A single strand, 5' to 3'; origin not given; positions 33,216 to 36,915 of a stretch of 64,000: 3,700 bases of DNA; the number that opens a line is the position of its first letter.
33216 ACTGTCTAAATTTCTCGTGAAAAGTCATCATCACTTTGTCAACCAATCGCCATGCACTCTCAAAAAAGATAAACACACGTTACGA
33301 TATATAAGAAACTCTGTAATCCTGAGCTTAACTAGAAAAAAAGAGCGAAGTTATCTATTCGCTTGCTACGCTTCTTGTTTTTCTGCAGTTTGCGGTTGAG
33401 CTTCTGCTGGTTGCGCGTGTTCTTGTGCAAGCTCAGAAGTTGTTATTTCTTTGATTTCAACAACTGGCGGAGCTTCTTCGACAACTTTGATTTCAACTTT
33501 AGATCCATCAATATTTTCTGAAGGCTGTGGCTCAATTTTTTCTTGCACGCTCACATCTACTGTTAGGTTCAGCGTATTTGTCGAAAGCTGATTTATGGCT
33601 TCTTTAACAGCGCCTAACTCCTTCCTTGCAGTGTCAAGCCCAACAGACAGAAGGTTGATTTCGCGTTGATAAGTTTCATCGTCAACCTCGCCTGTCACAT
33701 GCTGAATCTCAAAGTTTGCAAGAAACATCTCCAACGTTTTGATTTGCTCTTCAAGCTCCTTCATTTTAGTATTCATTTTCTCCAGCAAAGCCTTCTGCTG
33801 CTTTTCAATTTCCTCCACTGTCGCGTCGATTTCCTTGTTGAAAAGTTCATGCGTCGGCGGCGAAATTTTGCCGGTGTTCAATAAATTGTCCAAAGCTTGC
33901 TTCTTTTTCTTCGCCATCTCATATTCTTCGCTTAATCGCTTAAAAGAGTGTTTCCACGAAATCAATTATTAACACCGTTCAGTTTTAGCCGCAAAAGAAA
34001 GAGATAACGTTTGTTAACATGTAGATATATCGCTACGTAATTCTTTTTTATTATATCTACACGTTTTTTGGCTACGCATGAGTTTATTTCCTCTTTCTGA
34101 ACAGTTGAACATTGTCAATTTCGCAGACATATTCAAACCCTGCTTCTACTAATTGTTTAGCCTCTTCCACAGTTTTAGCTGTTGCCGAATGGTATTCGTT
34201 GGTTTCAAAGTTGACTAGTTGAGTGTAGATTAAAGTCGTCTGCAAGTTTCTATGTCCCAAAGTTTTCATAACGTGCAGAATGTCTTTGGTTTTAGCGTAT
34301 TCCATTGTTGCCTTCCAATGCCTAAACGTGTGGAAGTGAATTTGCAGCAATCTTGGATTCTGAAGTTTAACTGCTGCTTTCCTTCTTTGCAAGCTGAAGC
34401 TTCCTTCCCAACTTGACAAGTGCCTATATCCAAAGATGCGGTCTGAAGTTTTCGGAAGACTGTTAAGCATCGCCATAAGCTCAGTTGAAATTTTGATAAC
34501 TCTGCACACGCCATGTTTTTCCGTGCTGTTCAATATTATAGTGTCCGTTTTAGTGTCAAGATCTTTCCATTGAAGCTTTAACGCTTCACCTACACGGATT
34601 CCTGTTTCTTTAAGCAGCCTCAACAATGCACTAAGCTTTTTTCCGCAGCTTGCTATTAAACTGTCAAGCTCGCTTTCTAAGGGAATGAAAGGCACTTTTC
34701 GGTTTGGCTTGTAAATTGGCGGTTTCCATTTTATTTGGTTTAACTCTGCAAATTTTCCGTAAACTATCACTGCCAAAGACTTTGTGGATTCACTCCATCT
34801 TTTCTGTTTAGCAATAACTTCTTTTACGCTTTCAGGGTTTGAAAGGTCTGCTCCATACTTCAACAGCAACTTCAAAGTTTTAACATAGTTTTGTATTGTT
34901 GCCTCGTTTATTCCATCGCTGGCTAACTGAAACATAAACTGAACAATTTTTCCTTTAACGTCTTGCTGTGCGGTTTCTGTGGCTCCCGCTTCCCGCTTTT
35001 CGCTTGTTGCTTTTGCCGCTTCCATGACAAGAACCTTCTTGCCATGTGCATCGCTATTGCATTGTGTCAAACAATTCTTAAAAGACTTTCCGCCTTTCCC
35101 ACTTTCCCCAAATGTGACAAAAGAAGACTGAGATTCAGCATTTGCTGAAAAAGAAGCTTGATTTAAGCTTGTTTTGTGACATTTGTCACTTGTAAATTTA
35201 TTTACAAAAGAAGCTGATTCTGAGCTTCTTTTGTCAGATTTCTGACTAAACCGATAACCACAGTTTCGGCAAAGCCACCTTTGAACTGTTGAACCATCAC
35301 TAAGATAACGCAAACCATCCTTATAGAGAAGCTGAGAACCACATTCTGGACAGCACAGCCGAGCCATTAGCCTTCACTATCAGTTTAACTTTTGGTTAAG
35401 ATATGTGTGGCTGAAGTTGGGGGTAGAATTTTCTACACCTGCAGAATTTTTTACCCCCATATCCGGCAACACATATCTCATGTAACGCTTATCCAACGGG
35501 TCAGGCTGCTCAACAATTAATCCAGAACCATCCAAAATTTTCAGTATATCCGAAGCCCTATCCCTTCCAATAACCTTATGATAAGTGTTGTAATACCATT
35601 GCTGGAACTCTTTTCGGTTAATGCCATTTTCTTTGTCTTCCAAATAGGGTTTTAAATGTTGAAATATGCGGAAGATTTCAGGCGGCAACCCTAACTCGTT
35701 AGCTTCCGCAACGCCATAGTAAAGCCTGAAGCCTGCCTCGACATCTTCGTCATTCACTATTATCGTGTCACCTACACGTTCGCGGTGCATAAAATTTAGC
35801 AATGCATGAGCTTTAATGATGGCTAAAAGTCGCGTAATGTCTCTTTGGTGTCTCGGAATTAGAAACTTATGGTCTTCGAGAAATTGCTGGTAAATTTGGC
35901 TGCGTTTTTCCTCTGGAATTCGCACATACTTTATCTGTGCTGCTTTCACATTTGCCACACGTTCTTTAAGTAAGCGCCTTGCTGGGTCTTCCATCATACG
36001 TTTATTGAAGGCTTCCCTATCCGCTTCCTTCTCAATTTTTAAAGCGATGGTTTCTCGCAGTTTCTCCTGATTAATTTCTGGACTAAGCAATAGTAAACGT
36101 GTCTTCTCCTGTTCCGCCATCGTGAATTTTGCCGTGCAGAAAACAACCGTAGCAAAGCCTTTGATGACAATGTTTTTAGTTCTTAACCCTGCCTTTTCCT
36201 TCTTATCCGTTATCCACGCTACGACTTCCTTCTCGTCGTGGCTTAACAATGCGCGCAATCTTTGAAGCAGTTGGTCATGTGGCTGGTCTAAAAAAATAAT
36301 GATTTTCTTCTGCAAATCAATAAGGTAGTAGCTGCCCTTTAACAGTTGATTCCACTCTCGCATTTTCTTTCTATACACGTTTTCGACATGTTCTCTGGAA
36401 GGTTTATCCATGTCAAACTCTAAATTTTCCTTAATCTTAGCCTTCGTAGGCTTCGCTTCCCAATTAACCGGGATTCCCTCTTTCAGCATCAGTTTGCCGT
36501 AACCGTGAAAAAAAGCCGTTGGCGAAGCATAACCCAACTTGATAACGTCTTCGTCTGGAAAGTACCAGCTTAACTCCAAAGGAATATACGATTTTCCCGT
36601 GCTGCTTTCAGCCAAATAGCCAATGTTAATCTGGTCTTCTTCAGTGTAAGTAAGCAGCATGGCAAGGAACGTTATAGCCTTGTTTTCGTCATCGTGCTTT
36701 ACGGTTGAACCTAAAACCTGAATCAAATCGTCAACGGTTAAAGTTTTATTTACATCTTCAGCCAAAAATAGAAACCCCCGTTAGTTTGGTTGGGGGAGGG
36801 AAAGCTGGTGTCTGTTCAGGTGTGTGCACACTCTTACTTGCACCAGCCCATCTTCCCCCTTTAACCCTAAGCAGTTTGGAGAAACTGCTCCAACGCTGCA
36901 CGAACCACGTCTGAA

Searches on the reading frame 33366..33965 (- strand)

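Call 41: search_protein_families(library=phrogs, proteins=[window:33366-33965:-], max_evalue=0.01)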
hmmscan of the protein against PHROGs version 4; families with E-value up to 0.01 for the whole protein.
window:33366-33965:- (199 aa): 2 families
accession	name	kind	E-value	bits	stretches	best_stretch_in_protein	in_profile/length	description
phrog_3639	-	tail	3.1e-05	24.3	1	45-157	137-244/474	minor tail protein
phrog_29298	-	unknown function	0.0029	18.8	1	11-86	19-90/120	-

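Call 65: search_protein_families(library=pfam, proteins=[window:33366-33965:-], max_evalue=0.01)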
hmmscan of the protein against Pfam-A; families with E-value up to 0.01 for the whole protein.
window:33366-33965:- (199 aa): 4 families
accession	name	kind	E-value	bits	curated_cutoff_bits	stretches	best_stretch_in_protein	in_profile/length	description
PF18822.6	CdvA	-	6.5e-14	52.5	30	1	20-137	1-117/123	CdvA-like coiled-coil domain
PF12699.13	phiKZ_IP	-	0.004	16.8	27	1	45-137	1-90/387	phiKZ-like phage internal head proteins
PF18185.7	STALD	-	0.0065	16.4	24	0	12-80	139-206/211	Sir2- and TIR-associating SLOG family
PF10824.14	T7SS_ESX_EspC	-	0.0099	16.7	23.5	0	16-76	21-81/100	Excreted virulence factor EspC, type VII ESX diderm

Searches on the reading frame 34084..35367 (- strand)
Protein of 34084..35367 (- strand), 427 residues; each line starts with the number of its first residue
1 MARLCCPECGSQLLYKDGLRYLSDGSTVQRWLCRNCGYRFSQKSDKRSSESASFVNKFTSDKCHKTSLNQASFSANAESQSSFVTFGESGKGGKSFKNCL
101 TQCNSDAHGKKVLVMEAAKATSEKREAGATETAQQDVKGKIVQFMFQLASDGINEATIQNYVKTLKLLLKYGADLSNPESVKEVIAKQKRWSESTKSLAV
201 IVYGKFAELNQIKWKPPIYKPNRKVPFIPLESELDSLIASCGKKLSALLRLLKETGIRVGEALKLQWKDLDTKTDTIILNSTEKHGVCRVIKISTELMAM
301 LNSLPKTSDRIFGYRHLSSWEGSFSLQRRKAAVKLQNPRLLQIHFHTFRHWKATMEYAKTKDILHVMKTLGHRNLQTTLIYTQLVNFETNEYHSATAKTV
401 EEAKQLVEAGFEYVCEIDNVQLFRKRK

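Call 5: search_protein_families(library=pfam, proteins=[window:34084-35367:-], max_evalue=0.1)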
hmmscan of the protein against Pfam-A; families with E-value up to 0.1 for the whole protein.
window:34084-35367:- (427 aa): 4 families
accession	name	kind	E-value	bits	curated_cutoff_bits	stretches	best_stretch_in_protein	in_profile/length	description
PF00589.27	Phage_integrase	-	2.3e-19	70.3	27.1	1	233-384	7-168/172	Phage integrase family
PF25208.1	DUF7838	-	0.0054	17.1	28.5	1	6-45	9-48/55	Domain of unknown function (DUF7838)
PF02150.21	Zn_ribbon_RPB9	-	0.0082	16.4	25.2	1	6-40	4-31/36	RNA polymerases M/15 Kd subunit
PF24452.1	DUF7568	-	0.013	16.3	27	1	3-39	75-110/121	Family of unknown function (DUF7568)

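Call 6: search_protein_families(library=phrogs, proteins=[window:34084-35367:-], max_evalue=0.1)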
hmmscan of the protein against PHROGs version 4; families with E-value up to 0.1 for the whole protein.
window:34084-35367:- (427 aa): 11 families
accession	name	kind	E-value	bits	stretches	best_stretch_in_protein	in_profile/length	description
phrog_1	-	integration and excision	2.4e-29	104.1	1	142-384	212-435/611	integrase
phrog_216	-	integration and excision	2.2e-23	83.8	1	198-391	26-231/301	integrase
phrog_5127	-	integration and excision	1.3e-09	39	1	103-272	86-244/355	integrase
phrog_7685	-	integration and excision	0.00015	22.4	1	305-389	148-228/240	integrase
phrog_10675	-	unknown function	0.00041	21.5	1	3-48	5-49/98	-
phrog_7269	-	integration and excision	0.0007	20.5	1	342-384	27-69/89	integrase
phrog_4852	-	unknown function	0.0074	17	1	1-62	11-62/194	-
phrog_4005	-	unknown function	0.032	15.5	1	5-40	24-59/75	-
phrog_403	-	DNA, RNA and nucleotide metabolism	0.045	13.6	1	4-49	265-310/321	DNA polymerase exonuclease subunit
phrog_28897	-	unknown function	0.08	14.2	0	5-39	10-40/68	-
phrog_6420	-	unknown function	0.081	14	0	333-370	35-72/90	-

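Call 66: search_protein_families(library=ncbifam, proteins=[window:34084-35367:-], max_evalue=0.01)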
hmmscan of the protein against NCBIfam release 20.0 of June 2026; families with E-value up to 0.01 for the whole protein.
window:34084-35367:- (427 aa): 13 families
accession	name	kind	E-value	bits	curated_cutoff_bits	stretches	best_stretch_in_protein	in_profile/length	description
NF040815.2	recomb_XerA_Arch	equivalog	6.2e-28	98.1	220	1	143-387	2-257/263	site-specific tyrosine recombinase/integron integrase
TIGR02249.1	integrase_gron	subfamily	7.1e-16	58.4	265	2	185-312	53-184/315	integron integrase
TIGR02224.1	recomb_XerC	equivalog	8.2e-13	48.4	335.15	1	246-387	131-280/295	tyrosine recombinase XerC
TIGR02225.1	recomb_XerD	equivalog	1.2e-12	47.8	329.6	1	147-394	6-284/290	site-specific tyrosine recombinase XerD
NF001399.0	PRK00283.1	subfamily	7.8e-10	38.5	279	1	228-392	113-291/300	tyrosine recombinase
NF011946.0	PRK15417.1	equivalog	3e-09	36.5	435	2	182-282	65-170/337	integron integrase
NF002331.0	PRK01287.1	subfamily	1.3e-08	34.3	371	1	346-398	274-326/365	site-specific tyrosine recombinase XerC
NF003462.0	PRK05084.1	equivalog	1.3e-07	30.6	267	1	345-391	305-351/360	tyrosine recombinase XerS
NF050000.1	IS1_IS1595_Zn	domain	3.5e-07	30.7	28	1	6-42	1-33/34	IS1/IS1595 family N-terminal zinc-binding domain-containing protein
NF048018.1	IS256_N_4Cys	domain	2.5e-06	28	27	1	6-40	2-31/31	transposase-like zinc-binding domain-containing protein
NF033558.1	transpos_IS1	equivalog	0.0026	17.7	100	1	6-73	1-58/199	IS1 family transposase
NF002685.0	PRK02436.1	equivalog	0.0032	17.3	178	1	245-312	116-177/245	site-specific tyrosine recombinase XerD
NF007371.0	PRK09871.1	subfamily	0.0094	15.5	222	0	242-383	25-173/198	tyrosine-type DNA invertase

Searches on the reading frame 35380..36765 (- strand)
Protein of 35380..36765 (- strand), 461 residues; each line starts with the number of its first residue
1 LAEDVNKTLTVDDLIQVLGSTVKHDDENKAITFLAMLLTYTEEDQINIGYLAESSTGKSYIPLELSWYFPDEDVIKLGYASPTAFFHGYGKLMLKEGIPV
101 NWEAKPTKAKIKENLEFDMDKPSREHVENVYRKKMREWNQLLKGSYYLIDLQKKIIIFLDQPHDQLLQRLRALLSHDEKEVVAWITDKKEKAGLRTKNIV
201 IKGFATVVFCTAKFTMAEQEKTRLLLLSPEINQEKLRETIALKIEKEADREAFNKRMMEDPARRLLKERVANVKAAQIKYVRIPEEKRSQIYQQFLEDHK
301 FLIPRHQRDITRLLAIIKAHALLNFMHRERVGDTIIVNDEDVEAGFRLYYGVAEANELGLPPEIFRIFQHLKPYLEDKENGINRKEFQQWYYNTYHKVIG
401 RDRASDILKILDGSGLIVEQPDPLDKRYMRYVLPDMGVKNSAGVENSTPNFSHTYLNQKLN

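Call 5: search_protein_families(library=pfam, proteins=[window:35380-36765:-], max_evalue=0.1)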
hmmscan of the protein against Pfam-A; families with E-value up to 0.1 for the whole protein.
window:35380-36765:- (461 aa): 1 family
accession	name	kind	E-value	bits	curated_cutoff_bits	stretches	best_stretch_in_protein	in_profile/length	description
PF13337.12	BrxL_ATPase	-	0.047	12.9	25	0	12-68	33-88/313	Lon-like protease BrxL-like, ATPase domain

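Call 6: search_protein_families(library=phrogs, proteins=[window:35380-36765:-], max_evalue=0.1)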
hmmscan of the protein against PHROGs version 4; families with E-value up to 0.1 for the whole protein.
window:35380-36765:- (461 aa): 1 family
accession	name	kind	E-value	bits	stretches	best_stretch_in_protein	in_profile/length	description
phrog_30987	-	unknown function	0.049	15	0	3-53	24-72/80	-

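Call 64: search_solved_structures(query=window:35380-36765:-, max_evalue=1)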
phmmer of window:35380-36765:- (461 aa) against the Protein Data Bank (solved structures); distinct sequences matched with E-value up to 1: 3.
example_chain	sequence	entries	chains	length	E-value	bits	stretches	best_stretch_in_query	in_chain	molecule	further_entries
5jmb_A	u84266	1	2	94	0.6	12.1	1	8-39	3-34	Uncharacterized protein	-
5yei_D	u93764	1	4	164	0.61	12.1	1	300-358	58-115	Aspartokinase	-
2ecb_A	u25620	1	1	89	0.77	11.7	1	163-199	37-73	Zinc fingers and homeoboxes protein 1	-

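Call 66: search_protein_families(library=ncbifam, proteins=[window:35380-36765:-], max_evalue=0.01)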
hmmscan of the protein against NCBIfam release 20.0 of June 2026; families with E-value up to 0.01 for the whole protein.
window:35380-36765:- (461 aa): 0 families

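Call 79: search_dna_similar(query=window:35380-36765:-, collection=plasmids, mode=protein, max_evalue=0.01, max_rows=15)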
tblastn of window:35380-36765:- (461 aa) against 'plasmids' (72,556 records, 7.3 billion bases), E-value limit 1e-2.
No match.

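Call 80: search_dna_similar(query=window:35380-36765:-, collection=phages, mode=protein, max_evalue=0.01, max_rows=15)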
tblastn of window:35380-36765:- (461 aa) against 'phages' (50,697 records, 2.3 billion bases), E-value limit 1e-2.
No match.

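Call 81: find_homologous_proteins(query=window:35380-36765:-, max_evalue=0.001)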
Query window:35380-36765:- (461 aa): 1949 proteins with E <= 0.001 among 8000 candidates; the best 120 are listed.
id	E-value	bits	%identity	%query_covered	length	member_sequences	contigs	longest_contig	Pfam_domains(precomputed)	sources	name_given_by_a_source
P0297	0.0e+0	1037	100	100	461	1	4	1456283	-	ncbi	ncbi:MAG: hypothetical protein QXN36_01285 [Candidatus Bathyarchaeia archaeon]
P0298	2.2e-272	922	87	100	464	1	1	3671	-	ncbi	ncbi:MAG: hypothetical protein ACPLYF_02770 [Fervidobacterium sp.]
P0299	4.4e-254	861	82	98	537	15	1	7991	-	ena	-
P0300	1.4e-239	813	78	100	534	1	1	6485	-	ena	-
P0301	1.7e-232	790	79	96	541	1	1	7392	-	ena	-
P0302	1.7e-225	767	74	97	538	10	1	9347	-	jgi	jgi:hypothetical protein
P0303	2.5e-224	763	76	95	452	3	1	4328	-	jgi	jgi:hypothetical protein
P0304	2.7e-217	740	74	97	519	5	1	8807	-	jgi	jgi:hypothetical protein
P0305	1.0e-211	722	73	96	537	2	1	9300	-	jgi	-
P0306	3.1e-208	710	72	97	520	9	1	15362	-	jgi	-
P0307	1.0e-206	705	71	97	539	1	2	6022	-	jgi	jgi:hypothetical protein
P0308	1.7e-205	701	71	95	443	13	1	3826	-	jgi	jgi:hypothetical protein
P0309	1.9e-205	701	71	96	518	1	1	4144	-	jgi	-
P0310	2.7e-205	700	71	96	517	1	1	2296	-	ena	-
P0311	5.1e-205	700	71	96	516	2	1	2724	-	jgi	jgi:DNA-binding MarR family transcriptional regulator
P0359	1.7e-167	576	59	98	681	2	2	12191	PF09250.17,PF08708.17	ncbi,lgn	-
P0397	2.5e-153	529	60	94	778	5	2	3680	PF09250.17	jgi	-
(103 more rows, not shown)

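Call 83: find_encoding_contigs(protein=P0299, flank=10000, max_places=4)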
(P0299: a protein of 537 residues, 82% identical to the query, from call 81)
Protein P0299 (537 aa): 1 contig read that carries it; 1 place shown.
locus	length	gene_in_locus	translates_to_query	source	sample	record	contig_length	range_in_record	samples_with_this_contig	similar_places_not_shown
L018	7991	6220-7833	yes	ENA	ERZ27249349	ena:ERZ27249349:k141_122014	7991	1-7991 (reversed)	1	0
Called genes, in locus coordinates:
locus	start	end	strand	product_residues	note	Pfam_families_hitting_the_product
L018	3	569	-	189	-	?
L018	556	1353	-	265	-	PF01163:RIO1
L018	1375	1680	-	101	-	PF01176:eIF-1a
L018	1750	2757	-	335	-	PF04055:Radical_SAM, PF13353:Fer4_12 (weak)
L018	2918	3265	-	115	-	-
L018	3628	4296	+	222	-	PF00589:Phage_integrase (weak)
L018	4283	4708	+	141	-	-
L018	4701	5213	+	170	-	-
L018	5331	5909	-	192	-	-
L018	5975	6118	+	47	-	PF01402:RHH_1 (weak)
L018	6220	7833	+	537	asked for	-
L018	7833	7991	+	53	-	?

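Call 84: find_encoding_contigs(protein=P0302, flank=10000, max_places=4)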
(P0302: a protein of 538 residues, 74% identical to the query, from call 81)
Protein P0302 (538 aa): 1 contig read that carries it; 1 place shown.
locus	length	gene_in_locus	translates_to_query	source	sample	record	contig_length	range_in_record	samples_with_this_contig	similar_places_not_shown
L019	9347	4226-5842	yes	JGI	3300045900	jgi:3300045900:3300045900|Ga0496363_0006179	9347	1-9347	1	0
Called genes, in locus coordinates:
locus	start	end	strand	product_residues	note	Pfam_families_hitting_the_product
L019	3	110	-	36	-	?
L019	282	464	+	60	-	-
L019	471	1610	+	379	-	PF02899:Phage_int_SAM_1 (faint), PF00589:Phage_integrase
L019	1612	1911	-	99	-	-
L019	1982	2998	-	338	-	PF00096:zf-C2H2 (faint), PF13912:zf-C2H2_6 (weak)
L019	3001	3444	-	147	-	-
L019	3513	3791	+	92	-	-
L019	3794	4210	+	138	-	-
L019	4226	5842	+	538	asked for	-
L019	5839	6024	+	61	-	-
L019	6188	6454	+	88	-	-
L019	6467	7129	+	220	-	-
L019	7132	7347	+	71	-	-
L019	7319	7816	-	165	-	-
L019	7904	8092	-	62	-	-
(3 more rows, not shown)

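Call 95: search_solved_structures(query=A4, max_evalue=1)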
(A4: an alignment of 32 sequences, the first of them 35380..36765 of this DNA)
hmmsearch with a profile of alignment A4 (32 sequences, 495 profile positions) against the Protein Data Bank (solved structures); distinct sequences matched with E-value up to 1: 20.
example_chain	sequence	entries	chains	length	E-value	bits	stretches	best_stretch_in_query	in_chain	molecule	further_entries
2eth_A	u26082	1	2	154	0.0072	18.1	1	382-423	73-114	transcriptional regulator, putative, Mar family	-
8xt8_A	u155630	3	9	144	0.014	17.1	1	382-426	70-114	MarR family transcriptional regulator | MarR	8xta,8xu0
8xt8_B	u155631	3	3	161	0.017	16.8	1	382-426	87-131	MarR family transcriptional regulator | MarR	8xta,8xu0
3cdh_A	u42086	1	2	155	0.25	13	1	381-426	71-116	Transcriptional regulator, MarR family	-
2wr0_A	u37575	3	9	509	0.29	12.8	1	46-80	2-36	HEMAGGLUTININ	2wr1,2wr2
3ds1_A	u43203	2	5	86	0.33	12.6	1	370-411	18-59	HIV-1 CAPSID PROTEIN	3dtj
3ds0_A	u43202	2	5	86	0.48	12.1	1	370-411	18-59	HIV-1 CAPSID PROTEIN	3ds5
4m0i_A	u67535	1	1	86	0.49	12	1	370-412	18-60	HIV-1 CAPSID PROTEIN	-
1a8o_A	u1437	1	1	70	0.68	11.6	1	370-411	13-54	HIV CAPSID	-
1aum_A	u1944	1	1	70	0.68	11.6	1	370-411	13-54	HIV CAPSID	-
5mcz_A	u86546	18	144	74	0.75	11.4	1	370-410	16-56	Capsid protein p24 | Capsid protein p24 C-terminal domain | Gag protein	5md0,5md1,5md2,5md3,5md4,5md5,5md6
2xv6_A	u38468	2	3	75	0.79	11.4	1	370-410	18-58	CAPSID PROTEIN P24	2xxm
7r7p_G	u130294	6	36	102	0.81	11.3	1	370-418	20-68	Gag polyprotein | Capsid protein p24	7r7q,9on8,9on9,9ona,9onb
6bhr_G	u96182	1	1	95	0.85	11.3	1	370-415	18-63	Capsid protein p24,Spacer peptide 1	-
1baj_A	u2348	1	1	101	0.88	11.2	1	370-416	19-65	GAG POLYPROTEIN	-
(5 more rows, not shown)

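Call 105: predict_structure(alignment_id=A4)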
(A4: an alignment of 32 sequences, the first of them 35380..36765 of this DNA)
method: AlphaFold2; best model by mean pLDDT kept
length: 461 residues; sequences in the alignment: 32
mean_pLDDT: 75.8   pTM: 0.70
mean pLDDT of the five models: 75.8, 75.6, 74.7, 74.7, 71.9
residues with pLDDT >= 90: 74; 70-90: 267; 50-70: 65; < 50: 55
segments of 3 or more residues with pLDDT < 50: 52-57, 216-232, 437-461
pLDDT, mean of each block of 10 residues (from residue 1): 69 81 65 90 77 51 83 83 80 86 86 83 85 87 86 84 75 74 74 68 79 49 36 53 66 74 88 93 95 89 77 91 94 94 89 62 71 82 88 73 82 85 82 65 34 34 30
secondary structure, 60 per line:
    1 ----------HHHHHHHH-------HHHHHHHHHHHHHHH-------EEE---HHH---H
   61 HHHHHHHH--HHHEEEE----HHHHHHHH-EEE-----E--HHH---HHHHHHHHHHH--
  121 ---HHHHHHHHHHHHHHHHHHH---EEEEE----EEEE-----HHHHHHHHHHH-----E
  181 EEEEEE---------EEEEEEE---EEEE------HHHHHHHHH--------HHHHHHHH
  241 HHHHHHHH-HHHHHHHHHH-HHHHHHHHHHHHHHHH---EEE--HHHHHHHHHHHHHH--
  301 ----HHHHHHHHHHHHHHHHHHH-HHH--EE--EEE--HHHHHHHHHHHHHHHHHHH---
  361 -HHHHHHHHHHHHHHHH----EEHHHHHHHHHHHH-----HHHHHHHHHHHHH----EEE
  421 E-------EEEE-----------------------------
elements in order: H11-18 H26-40 E48-50 H60-68 E74-77 H82-89 E91-93 H108-118 H124-142 E146-150 E155-158 H164-174 E180-186 E196-202 E206-209 H216-224 H233-248 H250-259 H261-276 E280-282 H285-298 H305-323 E334-336 H339-357 H362-377 H384-395 H401-413 E418-421 E429-432

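Call 108: fold_search(model_id=the predicted structure, library=pdb)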
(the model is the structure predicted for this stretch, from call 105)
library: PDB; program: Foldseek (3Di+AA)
matches with E <= 10: 638; with E <= 0.001: 15
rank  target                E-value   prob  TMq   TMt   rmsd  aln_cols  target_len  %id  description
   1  8b9d_4                1.2e-05  1.00  0.39  0.29  14.7       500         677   12  Human replisome bound by Pol Alpha (released 2023-08-09)
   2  9gjw_4                5.7e-05  1.00  0.39  0.29  15.1       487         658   11  OCCM maturation intermediate stalled with an Arginine Finger mutation in Mcm2 (released 2025-03-05)
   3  8q67_C                3.3e-04  1.00  0.34  0.28  11.6       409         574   13  Crystal structure of a homohexameric MCM from M. acidophilum (released 2025-03-12)
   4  8x7t_A                3.5e-04  1.00  0.35  0.29  10.5       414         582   12  MCM in the Apo state. (released 2024-01-17)
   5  9e2y_4                3.8e-04  1.00  0.38  0.30  10.3       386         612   13  Cryo-EM structure of yeast CMG helicase stalled at G4-containing DNA template, state 3 (released 2025-03-26)
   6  6wgf_4                4.1e-04  1.00  0.31  0.24  15.6       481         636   11  Atomic model of mutant Mcm2-7 hexamer with Mcm6 WHD truncation (released 2020-07-15)
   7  8s0e_6                4.7e-04  1.00  0.39  0.30  12.5       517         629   12  H. sapiens OCCM bound to double stranded DNA (released 2024-10-02)
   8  8xgc_5                5.0e-04  1.00  0.43  0.31  11.8       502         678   11  Structure of yeast replisome associated with FACT and histone hexamer, Composite map (released 2024-02-14)
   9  8rig_5                6.4e-04  1.00  0.37  0.29   8.7       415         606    9  Cryo-EM structure of an MCM helicase single hexamer loaded onto dsDNA. (released 2025-01-01)
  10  8q67_D                6.8e-04  1.00  0.39  0.32   9.9       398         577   14  Crystal structure of a homohexameric MCM from M. acidophilum (released 2025-03-12)
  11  9e2w_4                6.8e-04  1.00  0.38  0.30   9.3       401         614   11  Cryo-EM structure of yeast CMG helicase stalled at G4-containing DNA template, state 1 (released 2025-03-26)
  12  5xf8_4                7.1e-04  1.00  0.35  0.24  16.4       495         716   11  Cryo-EM structure of the Cdt1-MCM2-7 complex in AMPPNP state (released 2017-05-03)
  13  8s0e_4                7.9e-04  1.00  0.38  0.35  10.7       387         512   14  H. sapiens OCCM bound to double stranded DNA (released 2024-10-02)
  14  5v8f_2                8.3e-04  1.00  0.38  0.30   9.5       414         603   11  Structural basis of MCM2-7 replicative helicase loading by ORC-Cdc6 and Cdt1 (released 2017-05-10)
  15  8s09_5                9.7e-04  1.00  0.43  0.30  10.5       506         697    9  H. sapiens MCM2-7 double hexamer bound to double stranded DNA (released 2024-10-02)
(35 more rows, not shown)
